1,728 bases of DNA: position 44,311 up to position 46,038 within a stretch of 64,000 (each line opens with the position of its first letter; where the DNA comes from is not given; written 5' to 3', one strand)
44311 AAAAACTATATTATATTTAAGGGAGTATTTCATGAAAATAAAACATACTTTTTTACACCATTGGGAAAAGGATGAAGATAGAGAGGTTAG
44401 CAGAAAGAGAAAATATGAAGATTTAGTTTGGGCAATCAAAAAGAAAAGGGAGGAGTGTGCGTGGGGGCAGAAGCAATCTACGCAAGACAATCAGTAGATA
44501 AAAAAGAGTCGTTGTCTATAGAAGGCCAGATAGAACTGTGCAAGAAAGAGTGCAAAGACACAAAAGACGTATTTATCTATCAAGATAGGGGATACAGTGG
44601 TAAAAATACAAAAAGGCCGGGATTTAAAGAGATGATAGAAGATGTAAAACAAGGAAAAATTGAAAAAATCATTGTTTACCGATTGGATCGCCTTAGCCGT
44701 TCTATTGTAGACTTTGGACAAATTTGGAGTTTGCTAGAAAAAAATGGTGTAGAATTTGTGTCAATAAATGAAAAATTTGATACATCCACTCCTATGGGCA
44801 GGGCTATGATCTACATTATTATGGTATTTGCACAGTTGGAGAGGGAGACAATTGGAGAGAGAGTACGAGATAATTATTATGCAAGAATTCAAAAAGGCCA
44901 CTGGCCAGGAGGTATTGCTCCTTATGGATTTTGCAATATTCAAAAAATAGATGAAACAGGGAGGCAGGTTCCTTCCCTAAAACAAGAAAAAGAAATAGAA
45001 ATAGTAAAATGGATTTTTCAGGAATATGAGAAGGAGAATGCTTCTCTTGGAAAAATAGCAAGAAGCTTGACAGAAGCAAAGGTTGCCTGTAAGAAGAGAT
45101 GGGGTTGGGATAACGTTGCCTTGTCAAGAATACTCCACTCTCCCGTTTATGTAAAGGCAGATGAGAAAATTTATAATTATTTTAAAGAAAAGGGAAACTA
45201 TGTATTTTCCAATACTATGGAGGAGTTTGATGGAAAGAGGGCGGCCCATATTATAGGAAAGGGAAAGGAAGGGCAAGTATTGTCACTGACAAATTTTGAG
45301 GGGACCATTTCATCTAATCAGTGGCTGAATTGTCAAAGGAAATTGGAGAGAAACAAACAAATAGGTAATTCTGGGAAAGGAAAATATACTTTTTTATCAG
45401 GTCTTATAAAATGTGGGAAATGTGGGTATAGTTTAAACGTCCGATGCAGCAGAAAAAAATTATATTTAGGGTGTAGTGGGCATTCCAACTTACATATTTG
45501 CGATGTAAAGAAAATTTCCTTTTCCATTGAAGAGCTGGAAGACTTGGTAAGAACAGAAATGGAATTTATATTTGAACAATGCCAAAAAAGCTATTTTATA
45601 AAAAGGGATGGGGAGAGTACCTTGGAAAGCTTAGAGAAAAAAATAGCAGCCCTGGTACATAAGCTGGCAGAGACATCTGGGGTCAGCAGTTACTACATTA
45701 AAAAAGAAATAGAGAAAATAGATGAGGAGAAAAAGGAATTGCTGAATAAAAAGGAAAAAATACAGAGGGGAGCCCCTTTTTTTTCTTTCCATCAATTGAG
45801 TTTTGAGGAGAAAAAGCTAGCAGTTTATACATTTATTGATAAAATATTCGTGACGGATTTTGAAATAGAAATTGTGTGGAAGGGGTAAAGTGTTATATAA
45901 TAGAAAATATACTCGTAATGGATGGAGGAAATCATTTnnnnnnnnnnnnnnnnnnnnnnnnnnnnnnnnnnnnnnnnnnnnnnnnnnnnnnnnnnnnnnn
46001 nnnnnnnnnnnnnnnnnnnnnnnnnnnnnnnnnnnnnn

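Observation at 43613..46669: PdaB-like spore-cortex deacetylase gene cleanly split by a minimal serine-recombinase element (skin-like intervening element candidate)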

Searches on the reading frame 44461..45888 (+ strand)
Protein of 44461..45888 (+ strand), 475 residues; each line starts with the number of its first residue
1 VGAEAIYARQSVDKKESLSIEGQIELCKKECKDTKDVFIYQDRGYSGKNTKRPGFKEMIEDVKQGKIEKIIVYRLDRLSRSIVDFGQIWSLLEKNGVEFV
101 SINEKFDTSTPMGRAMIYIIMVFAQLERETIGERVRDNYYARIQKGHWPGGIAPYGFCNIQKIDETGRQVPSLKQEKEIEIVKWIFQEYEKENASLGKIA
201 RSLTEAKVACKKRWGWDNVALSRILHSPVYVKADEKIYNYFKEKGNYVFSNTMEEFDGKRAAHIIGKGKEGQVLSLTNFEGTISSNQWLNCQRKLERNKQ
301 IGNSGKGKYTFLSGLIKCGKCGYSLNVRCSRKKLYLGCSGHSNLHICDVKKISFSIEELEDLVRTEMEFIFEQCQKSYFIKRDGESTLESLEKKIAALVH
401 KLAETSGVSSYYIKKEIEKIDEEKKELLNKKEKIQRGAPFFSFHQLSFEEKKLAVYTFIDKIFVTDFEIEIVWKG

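Call 9: search_protein_families(library=pfam, proteins=[window:44461-45888:+], max_evalue=0.01)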
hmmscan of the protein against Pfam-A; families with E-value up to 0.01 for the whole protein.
window:44461-45888:+ (475 aa): 4 families
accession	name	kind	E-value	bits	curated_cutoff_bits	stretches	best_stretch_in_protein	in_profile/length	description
PF00239.26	Resolvase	-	3.2e-40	138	23.3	1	5-148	2-145/145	Resolvase, N terminal domain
PF07508.19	Recombinase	-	4.1e-13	49.9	21.1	1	176-298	1-102/102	Recombinase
PF13408.12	Zn_ribbon_recom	-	4.2e-09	37.1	25.3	1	312-364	2-54/58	Recombinase zinc beta ribbon domain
PF04708.17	Pox_F16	-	0.0047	16.9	30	1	18-114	14-111/215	Poxvirus F16 protein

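Call 10: search_protein_families(library=ncbifam, proteins=[window:44461-45888:+], max_evalue=0.001)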
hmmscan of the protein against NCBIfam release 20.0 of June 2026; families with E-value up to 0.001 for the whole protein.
window:44461-45888:+ (475 aa): 6 families
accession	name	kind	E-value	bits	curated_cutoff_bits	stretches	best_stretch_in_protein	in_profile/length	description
NF041201.1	recomb_XisF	equivalog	5.7e-44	150.8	375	1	7-465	4-463/465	fdxN element excision recombinase XisF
NF047343.1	SCCmet_CcrB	equivalog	3.5e-36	125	900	1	5-330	10-314/542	cassette chromosome recombinase CcrB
NF047347.1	SCCmet_CcrC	equivalog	1e-24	87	900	1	5-330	6-318/558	cassette chromosome recombinase CcrC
NF047344.1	SCCmet_CcrA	equivalog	2.1e-20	73.3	700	1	6-243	6-230/442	cassette chromosome recombinase CcrA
NF033518.0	transpos_IS607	equivalog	9.7e-12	44.8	110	1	5-124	57-175/187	IS607 family transposase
NF049883.1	resolv_YneB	equivalog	2e-05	24.2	175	1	5-149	3-149/211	YneB family resolvase-like protein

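Call 12: find_encoding_contigs(protein=window:44461-45888:+, flank=10000, max_places=10)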
Protein window:44461-45888:+ (475 aa): no gene with exactly this product is on record in the collection.

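Call 25: find_homologous_proteins(query=window:44461-45888:+, max_evalue=1e-20)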
Query window:44461-45888:+ (475 aa): 5464 proteins with E <= 1e-20 among 8000 candidates; the best 120 are listed.
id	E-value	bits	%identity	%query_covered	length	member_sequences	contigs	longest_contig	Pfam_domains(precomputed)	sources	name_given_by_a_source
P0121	0.0e+0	1067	100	100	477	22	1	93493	PF07508.20,PF00239.27,PF13408.13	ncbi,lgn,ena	-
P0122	6.1e-170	584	57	100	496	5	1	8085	PF07508.20,PF00239.27,PF13408.13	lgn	-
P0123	7.0e-169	580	57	99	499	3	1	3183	PF07508.20,PF00239.27,PF13408.13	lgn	-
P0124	1.5e-168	579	57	99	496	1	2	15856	PF07508.20,PF00239.27,PF13408.13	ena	-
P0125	4.2e-168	578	56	99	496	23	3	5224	PF07508.20,PF00239.27,PF13408.13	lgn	-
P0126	4.7e-168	578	56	99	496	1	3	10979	PF07508.20,PF00239.27,PF13408.13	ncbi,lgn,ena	-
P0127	8.3e-168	577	57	99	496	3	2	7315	PF07508.20,PF00239.27,PF13408.13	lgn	-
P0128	1.7e-167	576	56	99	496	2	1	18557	PF07508.20,PF00239.27,PF13408.13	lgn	-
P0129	2.0e-167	576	55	99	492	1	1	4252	PF07508.20,PF00239.27,PF13408.13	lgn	-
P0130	2.2e-167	576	57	99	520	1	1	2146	PF07508.20,PF00239.27,PF13408.13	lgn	-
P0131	2.5e-167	575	56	99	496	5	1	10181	PF07508.20,PF00239.27,PF13408.13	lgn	-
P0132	2.6e-167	575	57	99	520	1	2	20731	PF07508.20,PF00239.27,PF13408.13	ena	-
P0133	2.7e-167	575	56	99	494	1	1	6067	PF07508.20,PF00239.27,PF13408.13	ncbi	-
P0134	3.0e-167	575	57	99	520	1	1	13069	PF07508.20,PF00239.27,PF13408.13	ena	-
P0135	3.4e-167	575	57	99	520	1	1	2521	PF07508.20,PF00239.27,PF13408.13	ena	-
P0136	4.3e-167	575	57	99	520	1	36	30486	PF07508.20,PF00239.27,PF13408.13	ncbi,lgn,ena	-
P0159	3.8e-165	568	55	99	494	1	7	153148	PF07508.20,PF00239.27,PF13408.13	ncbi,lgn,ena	-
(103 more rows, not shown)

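Call 26: find_encoding_contigs(protein=P0121, flank=6000, max_places=10)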
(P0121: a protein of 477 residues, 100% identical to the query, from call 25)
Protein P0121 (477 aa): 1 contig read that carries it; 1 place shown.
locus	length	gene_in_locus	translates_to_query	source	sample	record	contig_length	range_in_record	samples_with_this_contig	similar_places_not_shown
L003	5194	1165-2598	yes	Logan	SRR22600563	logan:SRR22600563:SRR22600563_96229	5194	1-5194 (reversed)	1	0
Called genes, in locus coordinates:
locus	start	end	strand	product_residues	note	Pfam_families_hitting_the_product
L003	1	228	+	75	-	?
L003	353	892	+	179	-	PF01522:Polysacc_deac_1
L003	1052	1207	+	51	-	-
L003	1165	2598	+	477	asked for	PF00239:Resolvase, PF07508:Recombinase, PF13408:Zn_ribbon_recom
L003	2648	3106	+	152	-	-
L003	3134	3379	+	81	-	-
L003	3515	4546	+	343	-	PF01522:Polysacc_deac_1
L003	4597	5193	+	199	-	?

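Call 27: list_cluster_members(proteins=[P0121])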
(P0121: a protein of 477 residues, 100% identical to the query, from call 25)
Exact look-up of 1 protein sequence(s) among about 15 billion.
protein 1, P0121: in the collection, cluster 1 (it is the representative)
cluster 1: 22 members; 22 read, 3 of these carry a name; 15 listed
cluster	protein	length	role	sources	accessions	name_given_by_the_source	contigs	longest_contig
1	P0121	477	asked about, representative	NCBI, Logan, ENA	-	-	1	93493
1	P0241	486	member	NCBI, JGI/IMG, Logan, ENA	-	site-specific DNA recombinase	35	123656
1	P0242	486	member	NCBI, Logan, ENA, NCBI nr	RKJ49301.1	recombinase family protein [bacterium 1XD42-8]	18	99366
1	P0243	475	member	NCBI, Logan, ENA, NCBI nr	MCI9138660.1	MAG: recombinase family protein [Lachnospiraceae bacterium] | recombinase family protein [Lachnospiraceae bacterium]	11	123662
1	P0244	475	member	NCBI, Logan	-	-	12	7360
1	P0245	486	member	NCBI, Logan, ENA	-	-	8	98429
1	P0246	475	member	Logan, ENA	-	-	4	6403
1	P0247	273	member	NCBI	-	-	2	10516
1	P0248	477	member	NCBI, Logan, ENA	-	-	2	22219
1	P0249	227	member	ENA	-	-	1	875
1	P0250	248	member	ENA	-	-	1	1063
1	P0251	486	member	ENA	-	-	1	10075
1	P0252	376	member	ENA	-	-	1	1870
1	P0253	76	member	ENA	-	-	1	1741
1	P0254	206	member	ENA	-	-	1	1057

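Call 28: find_encoding_contigs(protein=P0136, flank=5000, max_places=4)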
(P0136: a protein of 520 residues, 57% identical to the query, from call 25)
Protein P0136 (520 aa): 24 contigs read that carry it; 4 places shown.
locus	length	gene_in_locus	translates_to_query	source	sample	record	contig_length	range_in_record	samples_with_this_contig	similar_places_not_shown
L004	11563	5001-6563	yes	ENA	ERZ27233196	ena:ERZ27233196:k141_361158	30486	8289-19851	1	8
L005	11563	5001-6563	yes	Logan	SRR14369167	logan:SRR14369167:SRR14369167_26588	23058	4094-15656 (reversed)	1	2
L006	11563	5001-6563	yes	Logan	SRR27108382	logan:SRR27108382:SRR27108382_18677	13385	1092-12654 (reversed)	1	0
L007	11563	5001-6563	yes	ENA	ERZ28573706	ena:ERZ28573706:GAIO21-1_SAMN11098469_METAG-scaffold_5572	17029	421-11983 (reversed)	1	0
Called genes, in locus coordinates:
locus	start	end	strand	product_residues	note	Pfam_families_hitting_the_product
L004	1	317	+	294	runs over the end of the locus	PF00892:EamA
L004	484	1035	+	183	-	PF01522:Polysacc_deac_1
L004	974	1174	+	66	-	-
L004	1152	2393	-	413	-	PF00501:AMP-binding, PF14535:AMP-binding_C_2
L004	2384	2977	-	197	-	PF01558:POR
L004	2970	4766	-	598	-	PF01855:POR_N, PF02775:TPP_enzyme_C, PF12797:Fer4_2 (faint), PF13237:Fer4_10 (weak), PF14697:Fer4_21, PF00037:Fer4, PF12837:Fer4_6 (weak)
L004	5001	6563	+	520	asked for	PF00239:Resolvase, PF07508:Recombinase, PF13408:Zn_ribbon_recom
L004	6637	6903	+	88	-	PF02604:PhdYeFM_antitox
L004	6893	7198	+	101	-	PF05016:ParE_toxin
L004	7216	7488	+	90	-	-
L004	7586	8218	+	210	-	PF07947:YhhN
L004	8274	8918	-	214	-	PF06130:PTAC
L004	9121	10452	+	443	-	PF03951:Gln-synt_N, PF00120:Gln-synt_C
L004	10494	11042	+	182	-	PF03861:ANTAR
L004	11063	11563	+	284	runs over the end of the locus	PF01678:DAP_epimerase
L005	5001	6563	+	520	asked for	PF00239:Resolvase, PF07508:Recombinase, PF13408:Zn_ribbon_recom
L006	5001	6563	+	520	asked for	PF00239:Resolvase, PF07508:Recombinase, PF13408:Zn_ribbon_recom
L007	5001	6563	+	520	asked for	PF00239:Resolvase, PF07508:Recombinase, PF13408:Zn_ribbon_recom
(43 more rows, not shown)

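Call 29: find_encoding_contigs(protein=P0159, flank=5000, max_places=4)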
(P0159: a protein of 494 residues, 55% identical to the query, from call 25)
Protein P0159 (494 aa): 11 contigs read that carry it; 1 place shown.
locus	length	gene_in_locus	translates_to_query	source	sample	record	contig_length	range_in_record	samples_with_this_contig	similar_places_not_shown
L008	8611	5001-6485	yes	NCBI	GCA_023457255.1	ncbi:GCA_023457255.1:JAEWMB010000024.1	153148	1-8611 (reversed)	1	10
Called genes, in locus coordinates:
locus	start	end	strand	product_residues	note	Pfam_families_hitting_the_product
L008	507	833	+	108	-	-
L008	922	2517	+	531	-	PF00239:Resolvase, PF07508:Recombinase, PF13408:Zn_ribbon_recom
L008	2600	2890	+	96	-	PF01522:Polysacc_deac_1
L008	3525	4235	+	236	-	PF01695:IstB_IS21, PF00308:Bac_DnaA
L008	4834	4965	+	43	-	-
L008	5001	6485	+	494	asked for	PF00239:Resolvase, PF07508:Recombinase, PF13408:Zn_ribbon_recom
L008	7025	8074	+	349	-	PF01728:FtsJ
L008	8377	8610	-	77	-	?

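Call 37: find_related_loci(query=A1, collection=genome_contigs, flank=10000)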
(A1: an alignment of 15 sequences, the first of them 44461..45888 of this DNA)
Query A1 (475 aa) in genome_contigs; peptide patterns used: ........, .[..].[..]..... (x = any residue, [..] = any of these).
600 stretches matched a pattern (row limit reached: there are more); 587 encode a relative of the query (tblastn E <= 1e-3); the best 80 are kept; 80 distinct loci.
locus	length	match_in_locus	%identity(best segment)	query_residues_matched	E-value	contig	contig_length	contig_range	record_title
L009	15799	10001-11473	56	4-474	1e-169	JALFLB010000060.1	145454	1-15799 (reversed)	MAG: Agathobacter sp. isolate SUG778 k141_49531, whole genome shotgun sequence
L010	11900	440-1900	54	5-474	2e-164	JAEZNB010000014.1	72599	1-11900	MAG: Bacillota bacterium isolate OH_CFB_136 k127_628119, whole genome shotgun sequence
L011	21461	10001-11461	53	5-474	1e-163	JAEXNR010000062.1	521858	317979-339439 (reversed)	MAG: Bacillota bacterium isolate OH_HBrB_107 k127_858849, whole genome shotgun sequence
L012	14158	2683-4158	49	5-474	4e-148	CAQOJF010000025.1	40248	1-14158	MAG TPA_asm: uncultured Eubacterium sp. isolate MGBC163646 genome assembly, contig: MGBC163646.25, whole genome shotgun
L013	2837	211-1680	50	3-475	2e-155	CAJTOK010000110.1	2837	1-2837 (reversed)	MAG TPA_asm: uncultured Lachnospiraceae bacterium isolate MGBC103936 genome assembly, contig: MGBC103936.110, whole geno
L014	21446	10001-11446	49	4-473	3e-146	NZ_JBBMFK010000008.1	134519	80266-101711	Pseudoflavonifractor intestinihominis strain CLA-AP-H29 CLA-AP-H29_contig_8_length_134519, whole genome shotgun sequence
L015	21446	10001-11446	48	4-473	1e-144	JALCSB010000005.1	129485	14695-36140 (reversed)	MAG: Intestinimonas sp. isolate UW_MP_OSCL3_1 Ga0455774_000049, whole genome shotgun sequence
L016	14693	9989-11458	47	3-475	5e-144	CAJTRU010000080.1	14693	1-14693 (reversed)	MAG TPA_asm: uncultured Lachnospiraceae bacterium isolate MGBC111501 genome assembly, contig: MGBC111501.80, whole genom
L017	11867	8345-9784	48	4-474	4e-142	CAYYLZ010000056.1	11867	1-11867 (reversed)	MAG TPA_asm: uncultured Oscillospiraceae bacterium isolate SRP315200_co1_518 genome assembly, contig: NODE_11702_length_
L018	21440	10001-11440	47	4-474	9e-142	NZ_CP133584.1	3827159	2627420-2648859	Bengtsoniella intestinalis strain BP47G chromosome, complete genome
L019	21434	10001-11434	48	5-474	8e-140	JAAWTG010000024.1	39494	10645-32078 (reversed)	MAG: Clostridia bacterium isolate ABMPRH_312_1 SL341401_scaffold_1506, whole genome shotgun sequence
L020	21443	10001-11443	48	5-474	1e-139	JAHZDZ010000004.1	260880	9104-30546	MAG: Bacillota bacterium isolate HRGM_Genome_2601 HRGM_Genome_2601_4, whole genome shotgun sequence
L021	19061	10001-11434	48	5-474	3e-139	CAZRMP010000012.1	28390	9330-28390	MAG TPA_asm: uncultured Ruminococcus sp. isolate SRP313737_co1_170 genome assembly, contig: NODE_2624_length_28390_cov_8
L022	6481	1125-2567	47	2-474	7e-138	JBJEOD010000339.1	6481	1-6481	MAG: Acutalibacteraceae bacterium isolate PUNG01_bin.036 NODE_5034_length_6481_cov_5.562403, whole genome shotgun sequen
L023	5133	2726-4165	47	5-473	9e-139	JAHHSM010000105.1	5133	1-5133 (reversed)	MAG: Oscillospiraceae bacterium isolate MAG056 MAG056_126, whole genome shotgun sequence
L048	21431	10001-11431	44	5-474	4e-126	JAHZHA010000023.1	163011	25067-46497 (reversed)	MAG: Bacillota bacterium isolate HRGM_Genome_3196 HRGM_Genome_3196_23, whole genome shotgun sequence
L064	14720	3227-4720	38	4-471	1e-106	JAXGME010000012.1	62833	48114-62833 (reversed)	MAG: Christensenellales bacterium isolate AnMBR.bin225 bin225_12, whole genome shotgun sequence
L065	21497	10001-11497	39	5-474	2e-105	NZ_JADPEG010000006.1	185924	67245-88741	Clostridium sp. D33t1_170424_F3 NODE_6_length_185924_cov_35.9168, whole genome shotgun sequence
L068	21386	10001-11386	39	5-474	2e-104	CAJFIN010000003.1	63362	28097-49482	Candidatus Neoanaerotignum galli isolate Chicken_18_mag_70 genome assembly, contig: MAGpy_11413_18_idba_bin_70_fascaffol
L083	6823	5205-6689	40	5-474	6e-96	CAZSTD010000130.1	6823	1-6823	MAG TPA_asm: uncultured Blautia sp. isolate SRP313737_co1_246 genome assembly, contig: NODE_15930_length_6823_cov_10.693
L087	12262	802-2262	37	4-474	2e-94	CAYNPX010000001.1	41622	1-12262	MAG TPA_asm: uncultured Butyricicoccus sp. isolate SRP222994_co1_112 genome assembly, contig: NODE_1606_length_41622_cov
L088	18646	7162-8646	39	5-474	9e-93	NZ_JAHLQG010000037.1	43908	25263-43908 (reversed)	Blautia sp. MSJ-9 LDH-m-9_ctg000064, whole genome shotgun sequence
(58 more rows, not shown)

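Call 69: search_solved_structures(query=window:44461-45888:+, max_evalue=0.001)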
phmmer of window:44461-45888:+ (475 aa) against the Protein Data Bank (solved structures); distinct sequences matched with E-value up to 0.001: 20.
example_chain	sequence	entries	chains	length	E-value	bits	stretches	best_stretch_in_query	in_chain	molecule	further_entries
3bvp_A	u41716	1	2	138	1.6e-17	66.5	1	5-129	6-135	TP901-1 Integrase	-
9dxh_A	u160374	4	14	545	2.4e-14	56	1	50-343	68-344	Resolvase homolog YokA | Site-specific recombinase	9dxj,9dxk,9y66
4m6f_A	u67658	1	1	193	2.7e-14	55.9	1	39-153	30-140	DNA-invertase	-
9dxd_A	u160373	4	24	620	2.8e-14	55.9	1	50-343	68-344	Resolvase homolog YokA,SPbeta prophage-derived uncharacterized protein YotN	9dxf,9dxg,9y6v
3uj3_X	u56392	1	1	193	3.3e-14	55.6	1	39-151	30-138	DNA-invertase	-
3guv_A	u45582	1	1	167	2e-13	53.1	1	16-150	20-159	Site-specific recombinase, resolvase family protein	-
9iu2_A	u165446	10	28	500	2.4e-12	49.5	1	18-190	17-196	Integrase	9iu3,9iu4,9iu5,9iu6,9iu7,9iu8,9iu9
2gm4_A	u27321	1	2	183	3.5e-10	42.3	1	23-146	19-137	Transposon gamma-delta resolvase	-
3g13_A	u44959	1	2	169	1.8e-09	40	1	5-149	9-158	Putative conjugative transposon recombinase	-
2mhc_A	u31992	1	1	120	6.1e-09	38.2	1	34-109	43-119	TnpX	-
1gdr_A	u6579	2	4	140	9.4e-08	34.3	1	23-146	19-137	GAMMA DELTA-RESOLVASE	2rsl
1gdt_A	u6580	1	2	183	1.7e-07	33.5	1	23-146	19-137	PROTEIN (GAMMA DELTA RESOLVASE)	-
3lhk_A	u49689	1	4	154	1.7e-07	33.5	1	7-121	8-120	putative DNA binding protein MJ0014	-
1zr2_A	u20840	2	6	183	3e-07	32.7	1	23-146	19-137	Transposon gamma-delta resolvase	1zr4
5cy1_A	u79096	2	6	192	4.5e-07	32.1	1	23-139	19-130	Transposon Tn3 resolvase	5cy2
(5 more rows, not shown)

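Call 70: search_protein_families(library=phrogs, proteins=[window:44461-45888:+], max_evalue=0.01)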
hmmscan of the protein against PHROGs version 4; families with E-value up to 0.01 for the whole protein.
window:44461-45888:+ (475 aa): 3 families
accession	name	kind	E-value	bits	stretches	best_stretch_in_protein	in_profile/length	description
phrog_95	-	integration and excision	1.7e-93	315.4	1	5-467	91-558/651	integrase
phrog_125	-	DNA, RNA and nucleotide metabolism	1.3e-37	130.7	1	5-246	23-221/254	DNA invertase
phrog_6620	-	integration and excision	1.3e-12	48.7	1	5-124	59-176/201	transposase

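Call 86: search_dna_similar(query=window:44461-45888:+, collection=phages, mode=protein, max_rows=8)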
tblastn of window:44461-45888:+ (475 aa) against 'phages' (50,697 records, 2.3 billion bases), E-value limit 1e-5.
Records with a match: 1369; places in all: 1448; records where one place covers at least 80% of the query: 32.
Best place of each record, by identity: <60% 1369.
By first word of the organism name: Mycobacterium 402; Streptococcus 160; Ralstonia 98; Staphylococcus 96; Streptomyces 92; Bacteriophage 80; Arthrobacter 55; Escherichia 44; Rhodococcus 41; Bacillus 29; and 70 more.
By host as written in the record: Mycobacterium smegmatis mc2 155 277; - 148; Ralstonia solanacearum 69; Mycobacterium smegmatis mc#155 51; Rhodococcus erythropolis RIA 643 35; Staphylococcus aureus 34; Arthrobacter globiformis B-2979 32; Mycobacterium smegmatis mc2155 27; and 361 more.
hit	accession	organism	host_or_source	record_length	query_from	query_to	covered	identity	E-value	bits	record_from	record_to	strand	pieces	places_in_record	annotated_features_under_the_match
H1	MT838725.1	Bacteriophage sp.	human fecal samples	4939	5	468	98%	29.4%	6e-43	168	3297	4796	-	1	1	record has no annotation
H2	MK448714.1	Streptococcus phage Javan241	Streptococcus gordonii FSS8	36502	1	474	100%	27.8%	5e-25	115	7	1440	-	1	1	DNA invertase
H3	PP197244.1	Terrisporobacter phage TPELB_ph1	Terrisporobacter petrolearius ELB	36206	5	348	72%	37.8%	4e-61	222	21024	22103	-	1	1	integrase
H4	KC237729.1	Clostridium phage vB_CpeS-CP51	Clostridium perfringens 5147-97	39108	1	331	70%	38.1%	7e-64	229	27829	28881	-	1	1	putative resolvase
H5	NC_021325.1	Clostridium phage vB_CpeS-CP51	Clostridium perfringens 5147-97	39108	1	331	70%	38.1%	7e-64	229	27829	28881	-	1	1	integrase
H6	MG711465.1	Faecalibacterium phage FP_Brigit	Faecalibacterium prausnitzii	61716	5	400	83%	30.7%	9e-40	159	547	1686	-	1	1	large serine recombinase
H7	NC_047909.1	Faecalibacterium phage FP_Brigit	Faecalibacterium prausnitzii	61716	5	400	83%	30.7%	9e-40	159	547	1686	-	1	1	integrase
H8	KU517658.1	Clostridium phage HM T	Clostridium saccharoperbutylacetonicum ...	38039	5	322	67%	38.1%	2e-62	226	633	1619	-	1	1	DNA invertase Pin-like site-specific recombinase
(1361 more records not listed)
